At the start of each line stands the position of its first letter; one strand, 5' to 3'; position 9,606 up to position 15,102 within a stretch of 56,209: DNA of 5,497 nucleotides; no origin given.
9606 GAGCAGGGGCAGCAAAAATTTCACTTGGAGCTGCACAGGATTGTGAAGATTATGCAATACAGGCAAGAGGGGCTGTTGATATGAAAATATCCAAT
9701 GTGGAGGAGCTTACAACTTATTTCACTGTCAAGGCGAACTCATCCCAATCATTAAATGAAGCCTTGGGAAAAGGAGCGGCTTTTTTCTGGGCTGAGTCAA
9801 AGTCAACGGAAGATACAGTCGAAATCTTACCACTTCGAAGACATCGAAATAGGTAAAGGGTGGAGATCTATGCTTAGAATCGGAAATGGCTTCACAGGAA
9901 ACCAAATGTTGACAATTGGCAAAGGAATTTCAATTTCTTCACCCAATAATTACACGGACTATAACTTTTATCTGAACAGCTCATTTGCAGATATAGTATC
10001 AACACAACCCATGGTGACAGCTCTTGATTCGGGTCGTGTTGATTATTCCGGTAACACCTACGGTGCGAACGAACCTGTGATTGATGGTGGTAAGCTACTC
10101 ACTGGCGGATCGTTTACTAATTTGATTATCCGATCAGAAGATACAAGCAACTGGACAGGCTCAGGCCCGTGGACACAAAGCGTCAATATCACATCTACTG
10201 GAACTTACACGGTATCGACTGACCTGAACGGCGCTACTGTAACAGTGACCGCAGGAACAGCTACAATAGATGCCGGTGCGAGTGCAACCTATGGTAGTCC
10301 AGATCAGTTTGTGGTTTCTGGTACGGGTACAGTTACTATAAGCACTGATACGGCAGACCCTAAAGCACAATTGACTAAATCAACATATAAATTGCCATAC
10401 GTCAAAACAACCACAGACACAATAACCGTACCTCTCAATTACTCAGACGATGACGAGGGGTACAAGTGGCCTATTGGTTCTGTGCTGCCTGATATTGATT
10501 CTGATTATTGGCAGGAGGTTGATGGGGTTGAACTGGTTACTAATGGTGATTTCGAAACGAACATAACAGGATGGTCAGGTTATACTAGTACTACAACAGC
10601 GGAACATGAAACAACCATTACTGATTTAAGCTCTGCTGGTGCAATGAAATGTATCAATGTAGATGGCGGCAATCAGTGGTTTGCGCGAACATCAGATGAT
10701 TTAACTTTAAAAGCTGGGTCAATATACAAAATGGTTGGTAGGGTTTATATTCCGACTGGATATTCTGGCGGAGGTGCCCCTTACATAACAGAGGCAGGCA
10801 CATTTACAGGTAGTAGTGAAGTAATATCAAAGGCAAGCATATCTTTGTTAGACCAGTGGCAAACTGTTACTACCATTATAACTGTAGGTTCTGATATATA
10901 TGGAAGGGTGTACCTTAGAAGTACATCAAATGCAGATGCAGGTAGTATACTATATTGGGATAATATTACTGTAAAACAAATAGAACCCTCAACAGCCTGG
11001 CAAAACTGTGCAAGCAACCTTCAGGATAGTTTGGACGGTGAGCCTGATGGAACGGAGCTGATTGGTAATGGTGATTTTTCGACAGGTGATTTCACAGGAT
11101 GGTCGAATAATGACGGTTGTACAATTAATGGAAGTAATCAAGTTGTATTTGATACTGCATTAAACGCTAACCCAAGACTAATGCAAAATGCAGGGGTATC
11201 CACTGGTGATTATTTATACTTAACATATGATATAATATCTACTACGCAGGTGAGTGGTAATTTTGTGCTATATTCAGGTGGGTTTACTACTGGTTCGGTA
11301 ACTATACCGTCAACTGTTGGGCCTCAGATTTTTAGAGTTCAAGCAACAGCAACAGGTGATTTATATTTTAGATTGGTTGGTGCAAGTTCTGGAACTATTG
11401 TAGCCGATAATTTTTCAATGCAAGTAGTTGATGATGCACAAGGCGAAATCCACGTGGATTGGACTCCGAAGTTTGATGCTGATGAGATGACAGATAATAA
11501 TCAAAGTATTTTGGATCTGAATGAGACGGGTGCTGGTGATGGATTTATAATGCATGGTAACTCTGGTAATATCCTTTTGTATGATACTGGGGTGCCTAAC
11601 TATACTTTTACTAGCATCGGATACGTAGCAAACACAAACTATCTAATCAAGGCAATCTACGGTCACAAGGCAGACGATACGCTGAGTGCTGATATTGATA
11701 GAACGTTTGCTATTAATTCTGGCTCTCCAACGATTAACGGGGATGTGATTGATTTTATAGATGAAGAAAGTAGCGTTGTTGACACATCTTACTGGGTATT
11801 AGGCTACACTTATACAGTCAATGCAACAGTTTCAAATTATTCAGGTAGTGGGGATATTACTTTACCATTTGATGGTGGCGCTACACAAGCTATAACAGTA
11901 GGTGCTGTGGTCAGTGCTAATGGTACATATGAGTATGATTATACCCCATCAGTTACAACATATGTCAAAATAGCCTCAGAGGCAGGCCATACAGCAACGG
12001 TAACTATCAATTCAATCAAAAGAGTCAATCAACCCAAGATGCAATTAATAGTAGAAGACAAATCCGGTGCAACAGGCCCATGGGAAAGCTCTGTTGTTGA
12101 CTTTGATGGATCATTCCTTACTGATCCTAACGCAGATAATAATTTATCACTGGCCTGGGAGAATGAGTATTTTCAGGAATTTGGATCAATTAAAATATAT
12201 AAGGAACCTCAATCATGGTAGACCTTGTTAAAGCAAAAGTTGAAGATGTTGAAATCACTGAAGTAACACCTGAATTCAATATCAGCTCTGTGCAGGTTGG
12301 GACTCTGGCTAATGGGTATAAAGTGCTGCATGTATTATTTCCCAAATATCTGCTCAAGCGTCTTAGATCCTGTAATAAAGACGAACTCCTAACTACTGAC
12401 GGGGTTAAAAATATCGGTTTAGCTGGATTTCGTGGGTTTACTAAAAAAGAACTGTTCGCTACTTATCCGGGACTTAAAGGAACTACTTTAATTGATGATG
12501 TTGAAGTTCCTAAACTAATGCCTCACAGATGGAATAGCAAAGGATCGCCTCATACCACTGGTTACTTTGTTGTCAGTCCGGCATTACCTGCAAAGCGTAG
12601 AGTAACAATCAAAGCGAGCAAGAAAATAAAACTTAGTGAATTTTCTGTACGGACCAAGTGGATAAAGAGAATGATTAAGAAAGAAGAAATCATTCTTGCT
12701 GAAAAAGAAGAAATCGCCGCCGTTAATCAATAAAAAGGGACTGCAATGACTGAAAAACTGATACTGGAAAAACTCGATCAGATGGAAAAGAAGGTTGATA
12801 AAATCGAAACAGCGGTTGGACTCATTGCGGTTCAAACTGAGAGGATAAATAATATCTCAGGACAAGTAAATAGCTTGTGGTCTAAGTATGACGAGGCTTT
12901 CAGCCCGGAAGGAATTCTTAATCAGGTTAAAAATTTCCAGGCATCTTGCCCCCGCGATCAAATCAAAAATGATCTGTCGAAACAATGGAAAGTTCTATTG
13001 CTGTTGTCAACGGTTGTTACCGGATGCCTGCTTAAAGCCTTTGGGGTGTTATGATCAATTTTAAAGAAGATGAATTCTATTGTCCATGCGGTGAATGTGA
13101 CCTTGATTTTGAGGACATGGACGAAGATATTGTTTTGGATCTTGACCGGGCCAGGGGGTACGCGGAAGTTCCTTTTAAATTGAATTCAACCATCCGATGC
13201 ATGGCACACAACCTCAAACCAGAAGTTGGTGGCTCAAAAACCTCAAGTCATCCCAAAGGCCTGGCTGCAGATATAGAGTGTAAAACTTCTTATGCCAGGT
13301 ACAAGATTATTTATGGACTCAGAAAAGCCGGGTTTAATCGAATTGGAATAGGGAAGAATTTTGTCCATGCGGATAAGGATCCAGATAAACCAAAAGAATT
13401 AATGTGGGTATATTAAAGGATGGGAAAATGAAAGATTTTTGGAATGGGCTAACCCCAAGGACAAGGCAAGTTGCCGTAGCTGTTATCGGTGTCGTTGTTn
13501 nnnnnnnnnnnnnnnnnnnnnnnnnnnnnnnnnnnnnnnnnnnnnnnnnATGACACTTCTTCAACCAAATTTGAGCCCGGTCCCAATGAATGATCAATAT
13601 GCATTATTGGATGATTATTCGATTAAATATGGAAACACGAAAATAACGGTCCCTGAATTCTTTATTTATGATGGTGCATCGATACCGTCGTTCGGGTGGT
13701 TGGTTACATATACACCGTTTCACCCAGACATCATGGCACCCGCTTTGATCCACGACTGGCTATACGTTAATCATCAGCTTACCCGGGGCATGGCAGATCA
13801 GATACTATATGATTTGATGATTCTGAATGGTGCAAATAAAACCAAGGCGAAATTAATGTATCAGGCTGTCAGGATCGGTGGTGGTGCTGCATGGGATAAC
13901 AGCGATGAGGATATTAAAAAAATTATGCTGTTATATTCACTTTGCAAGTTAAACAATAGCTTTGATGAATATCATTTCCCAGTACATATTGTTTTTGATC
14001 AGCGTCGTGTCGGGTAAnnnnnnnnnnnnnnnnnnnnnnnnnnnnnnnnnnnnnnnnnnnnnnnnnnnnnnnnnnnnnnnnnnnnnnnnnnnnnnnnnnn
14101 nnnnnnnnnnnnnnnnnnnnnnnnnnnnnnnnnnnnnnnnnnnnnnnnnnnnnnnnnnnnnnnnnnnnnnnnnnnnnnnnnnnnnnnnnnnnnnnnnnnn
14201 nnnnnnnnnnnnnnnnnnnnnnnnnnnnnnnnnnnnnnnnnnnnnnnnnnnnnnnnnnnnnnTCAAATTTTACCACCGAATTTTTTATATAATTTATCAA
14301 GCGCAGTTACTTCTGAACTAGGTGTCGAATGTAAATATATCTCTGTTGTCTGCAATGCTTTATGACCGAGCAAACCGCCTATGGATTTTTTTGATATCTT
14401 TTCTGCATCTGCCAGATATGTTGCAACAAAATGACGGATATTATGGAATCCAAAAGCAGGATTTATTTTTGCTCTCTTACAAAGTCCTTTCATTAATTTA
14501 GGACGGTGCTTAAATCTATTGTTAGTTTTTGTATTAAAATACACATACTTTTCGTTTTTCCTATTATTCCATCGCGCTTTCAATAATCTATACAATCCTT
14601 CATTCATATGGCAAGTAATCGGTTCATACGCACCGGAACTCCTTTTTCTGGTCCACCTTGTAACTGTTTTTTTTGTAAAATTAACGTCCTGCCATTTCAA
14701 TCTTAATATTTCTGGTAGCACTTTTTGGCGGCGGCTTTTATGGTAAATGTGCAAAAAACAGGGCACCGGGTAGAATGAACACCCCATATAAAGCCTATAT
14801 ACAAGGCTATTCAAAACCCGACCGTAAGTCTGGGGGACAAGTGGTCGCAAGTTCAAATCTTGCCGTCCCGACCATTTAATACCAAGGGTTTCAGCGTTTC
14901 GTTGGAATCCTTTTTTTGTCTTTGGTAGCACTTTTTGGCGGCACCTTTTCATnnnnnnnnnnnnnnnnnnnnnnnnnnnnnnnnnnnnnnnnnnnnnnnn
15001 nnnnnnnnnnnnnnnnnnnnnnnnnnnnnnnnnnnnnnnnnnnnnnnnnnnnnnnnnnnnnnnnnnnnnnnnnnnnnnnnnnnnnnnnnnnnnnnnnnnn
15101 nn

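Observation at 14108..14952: Mosaic integration locus: two different tRNA-Pro 3' fragments, a decapitated second integrase and a 20-bp direct repeat at the breakpoint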

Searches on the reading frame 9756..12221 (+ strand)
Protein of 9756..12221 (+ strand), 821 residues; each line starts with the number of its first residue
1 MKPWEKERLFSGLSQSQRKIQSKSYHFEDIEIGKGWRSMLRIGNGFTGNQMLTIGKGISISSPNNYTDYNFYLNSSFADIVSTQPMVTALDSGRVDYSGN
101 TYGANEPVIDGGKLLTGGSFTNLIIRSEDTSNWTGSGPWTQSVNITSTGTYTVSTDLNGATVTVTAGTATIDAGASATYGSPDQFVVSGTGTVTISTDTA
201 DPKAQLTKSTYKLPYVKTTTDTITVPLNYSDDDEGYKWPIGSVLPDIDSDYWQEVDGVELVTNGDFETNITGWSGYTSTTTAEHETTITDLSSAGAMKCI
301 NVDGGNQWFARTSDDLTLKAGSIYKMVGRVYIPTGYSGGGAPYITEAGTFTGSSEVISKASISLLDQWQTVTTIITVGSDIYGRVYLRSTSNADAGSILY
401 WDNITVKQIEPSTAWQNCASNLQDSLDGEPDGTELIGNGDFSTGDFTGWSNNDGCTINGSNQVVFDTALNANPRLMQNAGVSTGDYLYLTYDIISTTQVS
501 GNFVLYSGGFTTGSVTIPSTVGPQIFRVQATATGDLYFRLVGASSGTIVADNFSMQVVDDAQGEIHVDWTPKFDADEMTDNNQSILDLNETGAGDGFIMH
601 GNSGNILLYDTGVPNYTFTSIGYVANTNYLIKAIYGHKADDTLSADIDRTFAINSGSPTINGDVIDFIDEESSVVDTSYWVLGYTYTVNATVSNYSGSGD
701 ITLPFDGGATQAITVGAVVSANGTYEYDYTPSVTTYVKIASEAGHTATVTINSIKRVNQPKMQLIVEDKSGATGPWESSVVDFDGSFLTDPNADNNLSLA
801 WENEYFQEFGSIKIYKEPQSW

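Call 49: find_related_loci(query=window:9756-12221:+, collection=viral_contigs, flank=10000)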
Query window:9756-12221:+ (821 aa) in viral_contigs; peptide patterns used: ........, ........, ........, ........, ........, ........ (x = any residue, [..] = any of these).
2 stretches matched a pattern, but none encodes a relative of the query by tblastn (E <= 1e-3).

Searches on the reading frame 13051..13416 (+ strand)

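Call 9: search_protein_families(library=pfam, proteins=[window:13051-13416:+], max_evalue=0.01)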
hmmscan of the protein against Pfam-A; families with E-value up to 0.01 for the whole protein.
window:13051-13416:+ (121 aa): 1 family
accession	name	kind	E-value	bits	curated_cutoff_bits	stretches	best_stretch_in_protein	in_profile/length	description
PF08291.16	Peptidase_M15_3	-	7e-10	39.5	23.2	1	4-108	3-108/108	Peptidase M15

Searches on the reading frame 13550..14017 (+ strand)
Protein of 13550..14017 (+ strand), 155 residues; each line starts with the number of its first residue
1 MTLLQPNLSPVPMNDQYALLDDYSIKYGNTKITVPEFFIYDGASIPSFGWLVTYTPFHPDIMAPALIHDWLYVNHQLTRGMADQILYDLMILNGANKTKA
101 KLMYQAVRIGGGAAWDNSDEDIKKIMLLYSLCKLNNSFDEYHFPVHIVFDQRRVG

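Call 9: search_protein_families(library=pfam, proteins=[window:13550-14017:+], max_evalue=0.01)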
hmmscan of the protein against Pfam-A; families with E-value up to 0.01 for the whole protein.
window:13550-14017:+ (155 aa): 1 family
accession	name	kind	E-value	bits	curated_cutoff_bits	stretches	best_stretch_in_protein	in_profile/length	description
PF07087.16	DUF1353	-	1.7e-17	63.2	22.5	1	19-107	3-91/91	Protein of unknown function (DUF1353)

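Call 41: find_related_loci(query=window:13550-14017:+, collection=viral_contigs, flank=6000)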
Query window:13550-14017:+ (155 aa) in viral_contigs; peptide patterns used: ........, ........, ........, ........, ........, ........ (x = any residue, [..] = any of these).
13 stretches matched a pattern; 1 encode a relative of the query (tblastn E <= 1e-3); 1 distinct loci.
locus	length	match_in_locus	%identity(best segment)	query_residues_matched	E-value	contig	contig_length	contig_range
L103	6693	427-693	33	16-111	2e-12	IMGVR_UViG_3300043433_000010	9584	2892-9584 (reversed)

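Call 50: find_homologous_proteins(query=window:13550-14017:+, max_evalue=1e-8)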
Query window:13550-14017:+ (155 aa): 44 proteins with E <= 1e-8 among 53 candidates.
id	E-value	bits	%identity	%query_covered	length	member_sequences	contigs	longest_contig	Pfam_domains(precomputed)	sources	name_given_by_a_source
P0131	1.9e-102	358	100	100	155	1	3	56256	PF07087.17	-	-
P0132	1.5e-61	225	64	95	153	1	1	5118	PF07087.17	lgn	-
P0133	5.8e-58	213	65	91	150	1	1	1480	PF07087.17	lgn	-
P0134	1.4e-57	212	59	94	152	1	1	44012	PF07087.17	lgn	-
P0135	1.3e-56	209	61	94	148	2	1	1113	PF07087.17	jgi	-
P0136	4.1e-56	207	63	93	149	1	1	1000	PF07087.17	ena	-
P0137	5.3e-55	203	63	92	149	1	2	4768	PF07087.17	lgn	-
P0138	5.4e-55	203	60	94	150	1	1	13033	PF07087.17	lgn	-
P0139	1.0e-54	203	59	93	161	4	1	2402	PF07087.17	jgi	-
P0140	6.8e-54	200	59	95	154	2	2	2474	PF07087.17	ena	-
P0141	9.4e-54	199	59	97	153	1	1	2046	PF07087.17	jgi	-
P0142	6.4e-50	187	58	94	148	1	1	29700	PF07087.17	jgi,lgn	-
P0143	1.5e-49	186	56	92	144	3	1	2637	PF07087.17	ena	-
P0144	3.5e-47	178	53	93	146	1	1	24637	PF07087.17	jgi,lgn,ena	-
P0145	5.4e-45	171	53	94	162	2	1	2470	PF07087.17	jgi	-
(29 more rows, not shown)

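Call 51: find_encoding_contigs(protein=P0134, flank=7000, max_places=2)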
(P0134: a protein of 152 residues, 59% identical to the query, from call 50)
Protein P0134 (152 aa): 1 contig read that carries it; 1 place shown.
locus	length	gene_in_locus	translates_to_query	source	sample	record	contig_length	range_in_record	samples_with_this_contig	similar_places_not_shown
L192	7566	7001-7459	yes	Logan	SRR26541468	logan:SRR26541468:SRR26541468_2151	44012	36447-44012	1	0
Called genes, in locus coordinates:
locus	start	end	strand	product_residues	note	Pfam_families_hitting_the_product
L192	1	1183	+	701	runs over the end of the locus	-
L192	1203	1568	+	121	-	-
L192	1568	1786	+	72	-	-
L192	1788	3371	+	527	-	-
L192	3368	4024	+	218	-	-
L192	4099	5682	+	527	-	-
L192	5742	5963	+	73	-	-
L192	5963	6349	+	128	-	-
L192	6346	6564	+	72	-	-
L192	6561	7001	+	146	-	-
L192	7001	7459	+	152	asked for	PF07087:DUF1353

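Call 52: find_encoding_contigs(protein=P0132, flank=7000, max_places=2)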
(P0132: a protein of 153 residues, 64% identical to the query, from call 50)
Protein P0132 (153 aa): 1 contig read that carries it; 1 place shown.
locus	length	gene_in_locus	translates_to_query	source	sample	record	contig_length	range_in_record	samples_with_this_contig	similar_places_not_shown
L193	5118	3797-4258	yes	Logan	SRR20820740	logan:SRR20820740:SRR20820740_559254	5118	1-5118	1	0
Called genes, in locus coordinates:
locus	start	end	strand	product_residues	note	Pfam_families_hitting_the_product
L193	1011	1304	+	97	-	PF04545:Sigma70_r4 (weak), PF13560:HTH_31, PF01381:HTH_3, PF12844:HTH_19, PF13443:HTH_26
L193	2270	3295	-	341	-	PF14213:DUF4325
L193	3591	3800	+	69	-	-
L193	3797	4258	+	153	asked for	PF07087:DUF1353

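Call 53: find_encoding_contigs(protein=P0138, flank=7000, max_places=2)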
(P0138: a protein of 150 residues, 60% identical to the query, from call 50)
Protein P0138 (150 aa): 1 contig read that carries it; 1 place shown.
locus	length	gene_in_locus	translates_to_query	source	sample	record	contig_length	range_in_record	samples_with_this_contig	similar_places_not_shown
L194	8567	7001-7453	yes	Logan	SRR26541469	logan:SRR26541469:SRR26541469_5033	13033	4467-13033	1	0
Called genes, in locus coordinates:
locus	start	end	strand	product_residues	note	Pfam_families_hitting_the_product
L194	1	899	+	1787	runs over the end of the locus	?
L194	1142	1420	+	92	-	-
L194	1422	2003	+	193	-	-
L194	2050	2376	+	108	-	-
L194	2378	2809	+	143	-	-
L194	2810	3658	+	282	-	-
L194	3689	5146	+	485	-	-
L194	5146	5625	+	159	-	-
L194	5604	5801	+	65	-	-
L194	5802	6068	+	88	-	-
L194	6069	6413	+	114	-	-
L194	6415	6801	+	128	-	-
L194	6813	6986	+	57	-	-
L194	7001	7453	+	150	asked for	PF07087:DUF1353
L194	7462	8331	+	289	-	-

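Call 55: find_encoding_contigs(protein=P0142, flank=6000, max_places=2)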
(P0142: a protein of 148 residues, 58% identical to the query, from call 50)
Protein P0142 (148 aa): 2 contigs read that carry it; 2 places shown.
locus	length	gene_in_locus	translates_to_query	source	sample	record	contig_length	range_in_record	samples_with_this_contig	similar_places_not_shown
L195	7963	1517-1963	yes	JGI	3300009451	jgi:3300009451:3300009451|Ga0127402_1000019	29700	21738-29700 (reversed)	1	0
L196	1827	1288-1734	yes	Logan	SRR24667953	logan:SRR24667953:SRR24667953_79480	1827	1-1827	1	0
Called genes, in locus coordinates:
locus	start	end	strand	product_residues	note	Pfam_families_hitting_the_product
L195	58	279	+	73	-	PF20189:DUF6552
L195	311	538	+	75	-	-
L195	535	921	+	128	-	PF01551:Peptidase_M23 (faint)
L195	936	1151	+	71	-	-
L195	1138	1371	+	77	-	-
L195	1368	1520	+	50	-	-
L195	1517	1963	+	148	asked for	PF07087:DUF1353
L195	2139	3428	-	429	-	PF00709:Adenylsucc_synt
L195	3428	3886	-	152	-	PF00383:dCMP_cyt_deam_1, PF14437:MafB19-deam, PF14439:Bd3614-deam (weak)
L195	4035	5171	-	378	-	PF01208:URO-D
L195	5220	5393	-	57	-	-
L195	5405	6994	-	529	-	PF02652:Lactate_perm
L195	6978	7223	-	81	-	-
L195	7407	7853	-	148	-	PF01989:AcnX_swivel_put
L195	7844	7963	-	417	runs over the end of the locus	PF04412:AcnX, PF28403:AcnX_2nd, PF28406:AcnX_3rd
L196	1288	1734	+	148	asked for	PF07087:DUF1353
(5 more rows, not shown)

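Call 56: find_encoding_contigs(protein=P0144, flank=6000, max_places=2)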
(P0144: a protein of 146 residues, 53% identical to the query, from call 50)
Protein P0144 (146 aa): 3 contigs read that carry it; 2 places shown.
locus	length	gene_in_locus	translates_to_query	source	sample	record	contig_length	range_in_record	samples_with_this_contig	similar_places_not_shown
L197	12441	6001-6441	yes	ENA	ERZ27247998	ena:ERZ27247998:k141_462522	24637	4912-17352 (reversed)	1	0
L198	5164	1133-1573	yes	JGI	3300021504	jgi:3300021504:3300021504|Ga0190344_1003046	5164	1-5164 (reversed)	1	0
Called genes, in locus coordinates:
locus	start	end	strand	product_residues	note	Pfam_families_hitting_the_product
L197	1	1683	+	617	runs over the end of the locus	-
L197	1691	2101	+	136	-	PF00041:fn3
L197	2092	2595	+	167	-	PF02839:CBM_5_12 (weak)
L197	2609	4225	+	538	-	PF13306:LRR_5, PF03382:DUF285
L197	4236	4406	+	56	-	-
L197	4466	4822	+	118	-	-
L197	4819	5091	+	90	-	-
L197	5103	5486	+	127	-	-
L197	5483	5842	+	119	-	PF01551:Peptidase_M23 (weak)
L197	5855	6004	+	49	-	-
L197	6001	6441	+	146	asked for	PF07087:DUF1353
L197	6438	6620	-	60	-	-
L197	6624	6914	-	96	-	-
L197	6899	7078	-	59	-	PF14354:Lar_restr_allev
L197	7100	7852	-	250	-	PF09669:Phage_pRha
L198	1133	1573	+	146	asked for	PF07087:DUF1353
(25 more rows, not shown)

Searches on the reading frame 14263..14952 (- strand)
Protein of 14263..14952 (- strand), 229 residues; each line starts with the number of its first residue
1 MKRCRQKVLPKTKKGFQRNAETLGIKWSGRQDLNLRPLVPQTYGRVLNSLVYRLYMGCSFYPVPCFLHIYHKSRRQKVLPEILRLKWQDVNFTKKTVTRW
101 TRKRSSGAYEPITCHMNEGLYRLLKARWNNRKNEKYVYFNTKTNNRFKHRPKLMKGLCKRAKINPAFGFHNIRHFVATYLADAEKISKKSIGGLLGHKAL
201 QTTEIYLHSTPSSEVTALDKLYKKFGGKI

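Call 9: search_protein_families(library=pfam, proteins=[window:14263-14952:-], max_evalue=0.01)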
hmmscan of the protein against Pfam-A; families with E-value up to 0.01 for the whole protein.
window:14263-14952:- (229 aa): 1 family
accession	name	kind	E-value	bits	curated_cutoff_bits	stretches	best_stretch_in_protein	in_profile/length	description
PF00589.27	Phage_integrase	-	9.2e-17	61.8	27.1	1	81-211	40-170/172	Phage integrase family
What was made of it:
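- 14263..14712 (-): int' relic: the last 149 codons plus stop of a paralogous tyrosine integrase. The catalytic His-x-x-Arg, His and Tyr are present; Arg-I and all N-terminal domains are absent. Pfam PF00589 matches from profile position 40 (call 9).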
